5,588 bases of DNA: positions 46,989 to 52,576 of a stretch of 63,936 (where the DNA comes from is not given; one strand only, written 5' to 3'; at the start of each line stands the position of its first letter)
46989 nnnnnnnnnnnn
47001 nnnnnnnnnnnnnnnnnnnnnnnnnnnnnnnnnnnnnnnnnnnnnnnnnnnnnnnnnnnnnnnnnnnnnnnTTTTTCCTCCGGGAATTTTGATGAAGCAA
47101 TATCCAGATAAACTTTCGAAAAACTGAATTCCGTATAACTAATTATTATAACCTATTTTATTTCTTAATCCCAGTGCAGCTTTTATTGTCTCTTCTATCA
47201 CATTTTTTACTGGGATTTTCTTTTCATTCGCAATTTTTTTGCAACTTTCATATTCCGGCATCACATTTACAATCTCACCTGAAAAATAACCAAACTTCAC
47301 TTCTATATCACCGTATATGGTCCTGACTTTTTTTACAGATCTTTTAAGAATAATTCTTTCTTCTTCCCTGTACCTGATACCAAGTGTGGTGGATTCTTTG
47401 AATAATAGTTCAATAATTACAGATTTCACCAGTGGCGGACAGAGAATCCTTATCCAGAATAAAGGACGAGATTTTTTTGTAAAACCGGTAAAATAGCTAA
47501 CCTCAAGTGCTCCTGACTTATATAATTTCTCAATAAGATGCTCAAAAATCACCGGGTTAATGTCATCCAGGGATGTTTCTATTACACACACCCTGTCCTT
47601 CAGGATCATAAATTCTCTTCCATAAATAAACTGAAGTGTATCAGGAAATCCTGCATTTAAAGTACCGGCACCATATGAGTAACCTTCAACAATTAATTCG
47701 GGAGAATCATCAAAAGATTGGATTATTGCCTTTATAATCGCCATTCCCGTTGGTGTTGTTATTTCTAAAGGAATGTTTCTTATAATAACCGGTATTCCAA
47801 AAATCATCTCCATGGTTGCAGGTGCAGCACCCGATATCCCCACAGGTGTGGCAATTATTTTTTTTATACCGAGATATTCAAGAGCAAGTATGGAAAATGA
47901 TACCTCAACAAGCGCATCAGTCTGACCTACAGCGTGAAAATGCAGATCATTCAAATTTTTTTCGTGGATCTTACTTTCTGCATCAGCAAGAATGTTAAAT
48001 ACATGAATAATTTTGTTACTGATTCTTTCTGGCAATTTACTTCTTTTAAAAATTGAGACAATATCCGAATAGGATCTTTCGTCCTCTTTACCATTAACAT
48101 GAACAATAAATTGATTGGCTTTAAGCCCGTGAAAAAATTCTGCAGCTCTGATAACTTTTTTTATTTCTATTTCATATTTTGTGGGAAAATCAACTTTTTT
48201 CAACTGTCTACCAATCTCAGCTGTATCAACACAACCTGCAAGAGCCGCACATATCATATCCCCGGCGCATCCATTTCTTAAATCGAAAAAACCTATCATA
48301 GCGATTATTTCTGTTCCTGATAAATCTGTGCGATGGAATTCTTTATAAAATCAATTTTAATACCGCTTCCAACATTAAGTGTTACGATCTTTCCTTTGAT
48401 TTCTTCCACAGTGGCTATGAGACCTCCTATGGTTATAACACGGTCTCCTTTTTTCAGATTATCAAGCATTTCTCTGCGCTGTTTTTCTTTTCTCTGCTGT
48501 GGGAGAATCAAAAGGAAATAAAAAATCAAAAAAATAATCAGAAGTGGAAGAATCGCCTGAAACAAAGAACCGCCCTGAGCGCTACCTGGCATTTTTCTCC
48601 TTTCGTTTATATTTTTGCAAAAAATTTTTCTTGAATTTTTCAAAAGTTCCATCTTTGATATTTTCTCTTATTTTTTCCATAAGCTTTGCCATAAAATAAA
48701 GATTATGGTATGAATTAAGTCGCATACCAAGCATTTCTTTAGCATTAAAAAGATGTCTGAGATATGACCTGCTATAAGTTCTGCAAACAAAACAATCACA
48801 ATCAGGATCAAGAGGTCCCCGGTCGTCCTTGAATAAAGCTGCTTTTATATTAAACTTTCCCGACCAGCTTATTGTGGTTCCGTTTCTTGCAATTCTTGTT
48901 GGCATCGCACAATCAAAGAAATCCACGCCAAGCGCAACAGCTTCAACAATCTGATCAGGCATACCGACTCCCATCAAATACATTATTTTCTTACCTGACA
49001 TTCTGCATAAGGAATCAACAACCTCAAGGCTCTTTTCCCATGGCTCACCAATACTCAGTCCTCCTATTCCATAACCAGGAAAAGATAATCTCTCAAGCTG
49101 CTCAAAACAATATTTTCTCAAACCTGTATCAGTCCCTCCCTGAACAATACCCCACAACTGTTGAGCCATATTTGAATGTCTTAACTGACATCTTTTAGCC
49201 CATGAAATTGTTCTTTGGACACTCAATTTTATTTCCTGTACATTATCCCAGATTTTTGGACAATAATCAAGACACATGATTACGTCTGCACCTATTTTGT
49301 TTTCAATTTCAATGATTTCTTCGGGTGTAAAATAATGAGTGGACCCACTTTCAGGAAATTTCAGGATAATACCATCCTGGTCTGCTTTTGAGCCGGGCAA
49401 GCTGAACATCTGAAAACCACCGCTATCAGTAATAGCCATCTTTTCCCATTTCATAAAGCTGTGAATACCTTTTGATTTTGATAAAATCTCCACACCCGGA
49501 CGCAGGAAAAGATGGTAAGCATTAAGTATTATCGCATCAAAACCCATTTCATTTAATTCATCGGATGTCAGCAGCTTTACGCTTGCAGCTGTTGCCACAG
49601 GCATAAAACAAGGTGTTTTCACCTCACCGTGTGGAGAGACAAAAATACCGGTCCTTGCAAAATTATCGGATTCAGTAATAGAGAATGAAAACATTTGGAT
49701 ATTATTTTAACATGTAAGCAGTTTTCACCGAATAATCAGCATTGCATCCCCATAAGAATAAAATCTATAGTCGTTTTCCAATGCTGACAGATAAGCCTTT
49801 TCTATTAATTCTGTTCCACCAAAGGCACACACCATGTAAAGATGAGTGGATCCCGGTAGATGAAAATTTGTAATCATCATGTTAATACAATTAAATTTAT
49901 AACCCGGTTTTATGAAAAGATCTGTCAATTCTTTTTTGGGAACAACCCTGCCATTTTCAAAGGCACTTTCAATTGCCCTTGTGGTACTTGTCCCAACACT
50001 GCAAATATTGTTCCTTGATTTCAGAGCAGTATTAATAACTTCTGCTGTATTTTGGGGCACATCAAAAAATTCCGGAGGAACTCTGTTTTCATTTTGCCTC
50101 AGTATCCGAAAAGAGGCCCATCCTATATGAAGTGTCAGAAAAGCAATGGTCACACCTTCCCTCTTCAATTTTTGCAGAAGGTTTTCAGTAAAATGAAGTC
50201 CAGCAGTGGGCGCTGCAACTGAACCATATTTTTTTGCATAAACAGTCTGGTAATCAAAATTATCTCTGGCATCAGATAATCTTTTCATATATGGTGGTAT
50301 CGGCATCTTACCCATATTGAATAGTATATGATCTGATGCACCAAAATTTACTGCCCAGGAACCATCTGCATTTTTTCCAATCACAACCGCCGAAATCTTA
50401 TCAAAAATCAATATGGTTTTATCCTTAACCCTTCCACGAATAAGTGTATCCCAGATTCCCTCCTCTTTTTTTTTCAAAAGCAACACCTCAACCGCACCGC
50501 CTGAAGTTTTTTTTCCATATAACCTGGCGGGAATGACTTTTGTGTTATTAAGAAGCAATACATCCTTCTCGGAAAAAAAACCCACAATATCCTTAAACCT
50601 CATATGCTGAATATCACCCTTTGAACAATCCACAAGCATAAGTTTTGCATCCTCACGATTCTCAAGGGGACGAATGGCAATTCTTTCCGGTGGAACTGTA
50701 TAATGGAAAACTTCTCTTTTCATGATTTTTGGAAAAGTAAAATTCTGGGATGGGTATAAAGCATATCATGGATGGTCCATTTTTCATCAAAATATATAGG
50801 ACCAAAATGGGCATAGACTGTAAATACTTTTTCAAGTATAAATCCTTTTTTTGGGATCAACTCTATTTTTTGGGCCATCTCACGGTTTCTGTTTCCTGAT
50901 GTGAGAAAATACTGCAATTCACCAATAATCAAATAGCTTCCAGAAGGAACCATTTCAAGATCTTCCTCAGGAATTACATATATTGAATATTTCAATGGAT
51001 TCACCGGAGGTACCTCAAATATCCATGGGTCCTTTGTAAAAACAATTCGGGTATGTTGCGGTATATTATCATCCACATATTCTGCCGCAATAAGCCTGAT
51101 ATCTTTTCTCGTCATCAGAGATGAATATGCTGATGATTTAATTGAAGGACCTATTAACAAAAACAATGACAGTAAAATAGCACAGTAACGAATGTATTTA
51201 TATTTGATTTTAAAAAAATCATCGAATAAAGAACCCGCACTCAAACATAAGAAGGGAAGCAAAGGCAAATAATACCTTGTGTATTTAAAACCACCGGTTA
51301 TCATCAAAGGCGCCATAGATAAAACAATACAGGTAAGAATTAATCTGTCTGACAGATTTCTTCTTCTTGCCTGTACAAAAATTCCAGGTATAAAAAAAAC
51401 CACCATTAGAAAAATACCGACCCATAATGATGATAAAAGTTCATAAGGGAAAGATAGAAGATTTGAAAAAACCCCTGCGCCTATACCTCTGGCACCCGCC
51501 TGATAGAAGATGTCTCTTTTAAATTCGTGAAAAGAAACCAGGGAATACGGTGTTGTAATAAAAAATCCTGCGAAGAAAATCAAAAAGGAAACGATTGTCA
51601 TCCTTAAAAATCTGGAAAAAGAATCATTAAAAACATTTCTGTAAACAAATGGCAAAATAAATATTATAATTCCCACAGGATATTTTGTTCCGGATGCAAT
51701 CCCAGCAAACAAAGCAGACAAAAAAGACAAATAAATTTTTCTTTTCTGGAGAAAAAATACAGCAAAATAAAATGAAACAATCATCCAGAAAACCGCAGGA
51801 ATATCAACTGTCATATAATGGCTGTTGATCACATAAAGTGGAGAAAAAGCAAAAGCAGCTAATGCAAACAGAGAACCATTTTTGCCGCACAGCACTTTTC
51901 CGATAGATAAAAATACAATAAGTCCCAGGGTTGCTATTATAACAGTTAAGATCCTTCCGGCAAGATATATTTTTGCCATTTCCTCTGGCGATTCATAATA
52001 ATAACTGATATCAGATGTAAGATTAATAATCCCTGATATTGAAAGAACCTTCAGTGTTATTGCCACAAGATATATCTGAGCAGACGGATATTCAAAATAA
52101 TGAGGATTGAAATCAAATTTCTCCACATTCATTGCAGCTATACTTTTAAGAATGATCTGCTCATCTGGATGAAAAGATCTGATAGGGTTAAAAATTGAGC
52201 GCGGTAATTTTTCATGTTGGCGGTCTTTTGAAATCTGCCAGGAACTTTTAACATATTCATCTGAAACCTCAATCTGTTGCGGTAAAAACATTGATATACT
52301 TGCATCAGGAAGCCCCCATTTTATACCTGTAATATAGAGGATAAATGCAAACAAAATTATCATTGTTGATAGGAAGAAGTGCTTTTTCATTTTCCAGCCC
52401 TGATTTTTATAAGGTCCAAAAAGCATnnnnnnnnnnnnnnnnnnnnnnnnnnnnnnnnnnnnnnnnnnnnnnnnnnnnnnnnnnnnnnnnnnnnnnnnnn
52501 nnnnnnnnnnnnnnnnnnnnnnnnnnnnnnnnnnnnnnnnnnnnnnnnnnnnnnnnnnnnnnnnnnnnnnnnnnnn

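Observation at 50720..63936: A >13 kb single-strand operon combining three GT-C transferases with four polyprenyl-phosphate-sugar-synthase-like GT2s: a multi-branch periplasmic glycosylation system unlike standard O-antigen/capsule loci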

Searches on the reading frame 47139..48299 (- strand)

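Call 69: search_protein_families(library=pfam, proteins=[window:47139-48299:-], max_evalue=0.00001)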
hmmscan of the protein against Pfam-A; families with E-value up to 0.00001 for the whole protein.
window:47139-48299:- (386 aa): 1 family
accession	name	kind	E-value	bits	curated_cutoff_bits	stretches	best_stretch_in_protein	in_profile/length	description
PF01969.22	Ni_insertion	-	8.1e-91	305.4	22.1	1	4-367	2-374/375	Nickel insertion protein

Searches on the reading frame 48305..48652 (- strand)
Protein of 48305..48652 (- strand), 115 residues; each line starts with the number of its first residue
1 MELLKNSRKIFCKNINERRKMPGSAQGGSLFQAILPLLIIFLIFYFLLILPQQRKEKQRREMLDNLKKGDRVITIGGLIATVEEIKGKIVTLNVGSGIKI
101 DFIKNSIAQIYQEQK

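Call 69: search_protein_families(library=pfam, proteins=[window:48305-48652:-], max_evalue=0.00001)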
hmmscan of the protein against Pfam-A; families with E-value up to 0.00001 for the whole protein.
window:48305-48652:- (115 aa): 1 family
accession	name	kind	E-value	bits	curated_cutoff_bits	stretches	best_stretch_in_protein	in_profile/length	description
PF02699.20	YajC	-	3.9e-27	94.4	28.2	1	34-109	3-78/78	Preprotein translocase subunit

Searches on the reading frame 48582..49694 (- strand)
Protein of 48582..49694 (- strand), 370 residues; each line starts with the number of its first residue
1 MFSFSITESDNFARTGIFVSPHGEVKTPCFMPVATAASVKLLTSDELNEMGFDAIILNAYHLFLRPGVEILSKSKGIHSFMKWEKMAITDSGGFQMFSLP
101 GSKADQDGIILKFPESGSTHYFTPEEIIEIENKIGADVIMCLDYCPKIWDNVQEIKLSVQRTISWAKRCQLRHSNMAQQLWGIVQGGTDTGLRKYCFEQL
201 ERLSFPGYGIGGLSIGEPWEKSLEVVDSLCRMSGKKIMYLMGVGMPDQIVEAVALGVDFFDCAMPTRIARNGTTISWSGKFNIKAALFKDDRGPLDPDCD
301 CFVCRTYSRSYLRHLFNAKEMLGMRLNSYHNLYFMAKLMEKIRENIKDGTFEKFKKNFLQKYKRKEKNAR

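Call 69: search_protein_families(library=pfam, proteins=[window:48582-49694:-], max_evalue=0.00001)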
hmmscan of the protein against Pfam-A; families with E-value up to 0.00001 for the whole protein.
window:48582-49694:- (370 aa): 1 family
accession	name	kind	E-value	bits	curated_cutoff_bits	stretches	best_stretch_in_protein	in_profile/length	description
PF01702.25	TGT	-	3.5e-134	447.8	26.3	1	11-363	2-356/357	Queuine tRNA-ribosyltransferase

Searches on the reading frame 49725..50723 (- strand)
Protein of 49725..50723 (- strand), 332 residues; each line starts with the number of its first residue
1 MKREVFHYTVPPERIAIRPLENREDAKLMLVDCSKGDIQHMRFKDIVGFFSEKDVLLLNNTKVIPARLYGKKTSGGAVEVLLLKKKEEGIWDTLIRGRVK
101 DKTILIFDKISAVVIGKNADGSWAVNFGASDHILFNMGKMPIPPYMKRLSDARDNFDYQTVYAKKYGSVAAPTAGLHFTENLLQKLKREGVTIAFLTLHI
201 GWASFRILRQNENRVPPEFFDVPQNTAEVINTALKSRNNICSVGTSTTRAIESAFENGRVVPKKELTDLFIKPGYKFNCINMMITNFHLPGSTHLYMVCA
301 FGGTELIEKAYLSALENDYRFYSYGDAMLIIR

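Call 69: search_protein_families(library=pfam, proteins=[window:49725-50723:-], max_evalue=0.00001)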
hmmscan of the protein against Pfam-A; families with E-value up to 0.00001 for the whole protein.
window:49725-50723:- (332 aa): 1 family
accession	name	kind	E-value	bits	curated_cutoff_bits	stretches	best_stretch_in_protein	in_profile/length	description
PF02547.20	Queuosine_synth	-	4.3e-109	365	25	1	5-330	3-322/322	Queuosine biosynthesis protein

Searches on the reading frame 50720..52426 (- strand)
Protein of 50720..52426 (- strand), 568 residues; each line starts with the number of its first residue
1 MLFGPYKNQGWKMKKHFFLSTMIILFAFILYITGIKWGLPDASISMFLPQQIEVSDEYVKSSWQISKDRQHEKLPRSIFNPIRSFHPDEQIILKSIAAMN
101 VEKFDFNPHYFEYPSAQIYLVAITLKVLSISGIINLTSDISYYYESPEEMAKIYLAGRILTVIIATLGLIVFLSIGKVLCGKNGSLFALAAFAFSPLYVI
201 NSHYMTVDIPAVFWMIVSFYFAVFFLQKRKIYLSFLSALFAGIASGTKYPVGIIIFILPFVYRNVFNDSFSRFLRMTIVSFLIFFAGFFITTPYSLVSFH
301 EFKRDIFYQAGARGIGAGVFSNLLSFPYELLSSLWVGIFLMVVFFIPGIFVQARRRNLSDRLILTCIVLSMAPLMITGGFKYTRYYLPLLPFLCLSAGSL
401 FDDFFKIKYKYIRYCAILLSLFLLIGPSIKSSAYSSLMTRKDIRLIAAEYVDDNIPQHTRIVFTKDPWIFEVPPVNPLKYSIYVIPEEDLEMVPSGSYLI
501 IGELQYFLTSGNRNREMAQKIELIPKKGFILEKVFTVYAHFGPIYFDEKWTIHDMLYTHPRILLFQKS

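Call 4: search_protein_families(library=pfam, proteins=[window:50720-52426:-], max_evalue=0.001)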
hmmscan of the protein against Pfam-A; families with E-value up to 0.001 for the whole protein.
window:50720-52426:- (568 aa): 2 families
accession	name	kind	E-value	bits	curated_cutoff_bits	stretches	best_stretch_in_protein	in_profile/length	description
PF13231.12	PMT_2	-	2e-08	35.1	26.1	1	156-286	23-150/160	Dolichyl-phosphate-mannose-protein mannosyltransferase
PF02366.24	PMT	-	1.5e-05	25.1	22.7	1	154-288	82-222/245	Dolichyl-phosphate-mannose-protein mannosyltransferase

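Call 6: search_protein_families(library=ncbifam, proteins=[window:50720-52426:-], max_evalue=0.00001)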
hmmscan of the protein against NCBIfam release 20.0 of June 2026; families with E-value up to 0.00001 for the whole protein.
window:50720-52426:- (568 aa): 0 families

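Call 20: search_solved_structures(query=window:50720-52426:-, max_evalue=1)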
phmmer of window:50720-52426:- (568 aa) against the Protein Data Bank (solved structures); distinct sequences matched with E-value up to 1: 0.

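Call 24: find_homologous_proteins(query=window:50720-52390:-, max_evalue=1e-8)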
Query window:50720-52390:- (556 aa): 48 proteins with E <= 1e-8 among 8000 candidates.
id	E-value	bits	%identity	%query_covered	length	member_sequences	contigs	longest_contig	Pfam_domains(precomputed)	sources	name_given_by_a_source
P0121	0.0e+0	1229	100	100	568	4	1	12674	PF02366.25,PF13231.13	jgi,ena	-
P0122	1.6e-236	805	65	97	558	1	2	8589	PF13231.13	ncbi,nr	ncbi:MAG: glycosyltransferase family 39 protein [Candidatus Omnitrophica bacterium]|nr:glycosyltrans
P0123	5.7e-231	786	64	99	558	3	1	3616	PF02366.25,PF13231.13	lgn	-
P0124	1.2e-216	739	61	99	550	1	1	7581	PF02366.25,PF13231.13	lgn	-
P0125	5.0e-214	730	61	100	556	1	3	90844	PF13231.13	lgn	-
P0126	1.6e-210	719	60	96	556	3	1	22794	PF02366.25,PF13231.13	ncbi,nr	ncbi:MAG: glycosyltransferase family 39 protein [Candidatus Omnitrophica bacterium]|nr:glycosyltrans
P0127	2.9e-204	698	57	97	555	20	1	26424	PF13231.13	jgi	-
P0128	5.1e-198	677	57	100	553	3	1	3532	PF13231.13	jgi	-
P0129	3.5e-196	671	55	100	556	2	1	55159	PF13231.13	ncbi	-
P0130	3.3e-194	665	56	99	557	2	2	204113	PF02366.25,PF13231.13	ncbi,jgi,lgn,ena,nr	ncbi:MAG TPA: glycosyltransferase family 39 protein [bacterium]|nr:glycosyltransferase family 39 pro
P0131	7.8e-179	614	51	100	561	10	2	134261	PF02366.25,PF13231.13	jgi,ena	-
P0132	1.4e-151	524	53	81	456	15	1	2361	PF02366.25,PF13231.13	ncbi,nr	ncbi:MAG TPA: glycosyltransferase family 39 protein, partial [bacterium]|nr:glycosyltransferase fami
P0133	3.2e-145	503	45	100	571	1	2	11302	PF02366.25,PF13231.13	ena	-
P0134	1.3e-142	495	45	97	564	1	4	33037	PF02366.25,PF13231.13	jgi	-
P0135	3.5e-138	480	66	60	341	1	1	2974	-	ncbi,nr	ncbi:MAG: hypothetical protein NC830_06790, partial [Candidatus Omnitrophica bacterium]|nr:hypotheti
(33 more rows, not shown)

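Call 39: predict_structure(alignment_id=A2)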
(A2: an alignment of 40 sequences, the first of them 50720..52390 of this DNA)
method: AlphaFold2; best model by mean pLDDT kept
length: 556 residues; sequences in the alignment: 40
mean_pLDDT: 92.3   pTM: 0.92
mean pLDDT of the five models: 92.3, 92.2, 89.9, 89.5, 88.5
residues with pLDDT >= 90: 419; 70-90: 124; 50-70: 13; < 50: 0
segments of 3 or more residues with pLDDT < 50: none
pLDDT, mean of each block of 10 residues (from residue 1): 88 98 93 74 82 81 88 92 88 87 95 96 89 92 98 98 97 98 97 97 98 95 98 96 96 90 96 97 92 89 76 87 93 95 95 96 78 95 98 96 96 96 95 96 96 92 92 95 96 77 90 95 94 90 91 96
secondary structure, 60 per line:
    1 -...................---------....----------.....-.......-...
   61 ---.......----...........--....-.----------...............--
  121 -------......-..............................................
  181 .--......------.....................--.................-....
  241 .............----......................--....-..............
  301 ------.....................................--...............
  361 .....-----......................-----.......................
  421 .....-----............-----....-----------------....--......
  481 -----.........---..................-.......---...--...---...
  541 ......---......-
elements in order: H2-20 H30-33 H44-48 H50-56 H64-70 H75-85 H104-118 H128-133 H135-181 H184-189 H196-216 H219-235 H237-253 H258-279 H282-285 H287-300 H307-343 H346-365 H371-392 H398-425 H431-442 E448-451 E469-472 H475-480 E486-490 H491-494 E498-500 H501-515 E517-523 E527-529 E532-534 E538-540 H541-546 E550-555

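Call 43: fold_search(model_id=the predicted structure, library=pdb)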
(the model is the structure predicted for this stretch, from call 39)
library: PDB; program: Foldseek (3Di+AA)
matches with E <= 10: 191; with E <= 0.001: 22
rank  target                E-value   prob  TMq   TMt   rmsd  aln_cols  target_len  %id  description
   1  9s6t_A                3.1e-08  1.00  0.49  0.55   8.7       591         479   10  Ternary cryo-EM structure of chicken ALG12 with Dol25-PP-GlcNAc2Man7, Dol25-P-Man, and Fab (released 2026-03-18)
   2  7oci_F                4.3e-08  1.00  0.44  0.39  12.0       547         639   13  Cryo-EM structure of yeast Ost6p containing oligosaccharyltransferase complex (released 2022-02-16)
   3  9s6s_A                4.3e-08  1.00  0.47  0.48  10.8       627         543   12  Ternary cryo-EM structure of human ALG9 with Dol25-PP-GlcNAc2Man6, Dol25-P-Man and Fab (released 2026-03-18)
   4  8b6l_I                9.9e-08  1.00  0.44  0.37  13.3       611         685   15  Subtomogram average of the human Sec61-TRAP-OSTA-translocon (released 2022-12-07)
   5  9s6u_A                9.9e-08  1.00  0.47  0.48  10.7       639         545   11  Ternary cryo-EM structure of human ALG9 with Dol25-PP-GlcNAc2Man8, Dol25-P-Man and Fab (released 2026-03-18)
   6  8pn9_A                2.5e-07  1.00  0.45  0.39  12.8       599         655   15  Structure of human oligosaccharyltransferase OST-A complex bound to NGI-1 (released 2024-05-08)
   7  6ezn_F                3.5e-07  1.00  0.42  0.37  14.3       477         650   12  Cryo-EM structure of the yeast oligosaccharyltransferase (OST) complex (released 2018-01-17)
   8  8age_A                4.8e-07  1.00  0.45  0.40  12.1       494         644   13  Structure of yeast oligosaccharylransferase complex with acceptor peptide bound (released 2022-12-07)
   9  8agb_A                6.2e-07  1.00  0.45  0.40  12.5       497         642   13  Structure of yeast oligosaccharylransferase complex with lipid-linked oligosaccharide bound (released 2022-12-07)
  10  6ftg_5                6.5e-07  1.00  0.45  0.40  13.6       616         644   12  Subtomogram average of OST-containing ribosome-translocon complexes from canine rough microsomal membranes (released 2018-03-21)
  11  5f15                  6.5e-07  1.00  0.41  0.42  11.5       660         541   12  Crystal Structure of ArnT from Cupriavidus metallidurans bound to Undecaprenyl phosphate (released 2016-02-17)
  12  6s7o_A                8.1e-07  1.00  0.44  0.38  14.0       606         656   14  Cryo-EM structure of human oligosaccharyltransferase complex OST-A (released 2019-12-18)
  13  3wak                  1.4e-06  1.00  0.43  0.29  13.3       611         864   13  Crystal structure of the Archaeoglobus fulgidus oligosaccharyltransferase (O29867_ARCFU) in the apo form (released 2013-10-30)
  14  5ezm                  1.4e-06  1.00  0.43  0.44  11.7       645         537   13  Crystal Structure of ArnT from Cupriavidus metallidurans in the apo state (released 2016-02-17)
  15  7e9s_A                1.9e-06  1.00  0.44  0.30  12.8       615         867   12  Archaeal oligosaccharyltransferase AglB from Archaeoglobus fulgidus in complex with an inhibitory peptide and a dolich (released 2021-09-08)
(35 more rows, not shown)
